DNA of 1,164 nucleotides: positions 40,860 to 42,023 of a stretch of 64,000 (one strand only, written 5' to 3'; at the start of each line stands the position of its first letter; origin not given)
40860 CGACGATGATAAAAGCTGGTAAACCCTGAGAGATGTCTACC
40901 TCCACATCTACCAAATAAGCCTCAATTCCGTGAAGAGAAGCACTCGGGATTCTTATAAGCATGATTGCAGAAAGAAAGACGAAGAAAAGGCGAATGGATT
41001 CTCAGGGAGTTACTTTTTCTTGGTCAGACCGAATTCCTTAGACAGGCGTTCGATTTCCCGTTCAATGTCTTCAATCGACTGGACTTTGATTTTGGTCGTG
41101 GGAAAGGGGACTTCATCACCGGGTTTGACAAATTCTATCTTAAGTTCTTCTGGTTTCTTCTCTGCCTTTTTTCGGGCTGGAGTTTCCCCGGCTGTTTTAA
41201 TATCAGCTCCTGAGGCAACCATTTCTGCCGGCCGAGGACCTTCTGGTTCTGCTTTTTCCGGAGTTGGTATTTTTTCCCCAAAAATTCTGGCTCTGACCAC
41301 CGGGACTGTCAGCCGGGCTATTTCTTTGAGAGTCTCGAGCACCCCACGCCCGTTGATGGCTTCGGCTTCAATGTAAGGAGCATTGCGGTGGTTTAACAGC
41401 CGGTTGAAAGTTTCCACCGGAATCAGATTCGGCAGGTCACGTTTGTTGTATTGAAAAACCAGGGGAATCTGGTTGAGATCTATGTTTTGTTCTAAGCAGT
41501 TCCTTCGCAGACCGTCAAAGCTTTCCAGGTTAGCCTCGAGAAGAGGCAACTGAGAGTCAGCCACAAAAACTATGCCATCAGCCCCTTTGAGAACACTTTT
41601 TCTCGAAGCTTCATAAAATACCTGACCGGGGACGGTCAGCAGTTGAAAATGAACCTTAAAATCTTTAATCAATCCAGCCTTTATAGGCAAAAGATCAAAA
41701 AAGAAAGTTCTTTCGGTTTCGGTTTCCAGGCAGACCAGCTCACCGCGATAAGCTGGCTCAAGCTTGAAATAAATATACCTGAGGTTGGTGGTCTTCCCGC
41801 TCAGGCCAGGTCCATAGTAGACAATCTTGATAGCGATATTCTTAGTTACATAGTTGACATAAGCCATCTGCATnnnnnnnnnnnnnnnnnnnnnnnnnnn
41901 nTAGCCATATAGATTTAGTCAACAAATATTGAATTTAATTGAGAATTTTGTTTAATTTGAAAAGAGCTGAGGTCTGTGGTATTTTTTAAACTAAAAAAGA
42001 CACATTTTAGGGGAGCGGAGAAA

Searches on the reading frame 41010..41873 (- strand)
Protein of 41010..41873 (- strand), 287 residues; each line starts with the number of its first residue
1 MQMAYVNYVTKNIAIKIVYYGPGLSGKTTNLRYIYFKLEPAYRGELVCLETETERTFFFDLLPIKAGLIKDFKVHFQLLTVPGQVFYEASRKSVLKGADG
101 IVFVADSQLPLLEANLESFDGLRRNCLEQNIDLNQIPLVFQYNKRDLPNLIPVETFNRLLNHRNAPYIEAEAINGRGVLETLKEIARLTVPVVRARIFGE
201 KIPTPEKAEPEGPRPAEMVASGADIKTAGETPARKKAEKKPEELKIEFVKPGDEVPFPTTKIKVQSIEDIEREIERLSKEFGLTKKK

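Call 27: find_encoding_contigs(protein=window:41010-41873:-, flank=10000, max_places=6)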
Protein window:41010-41873:- (287 aa): no gene with exactly this product is on record in the collection.
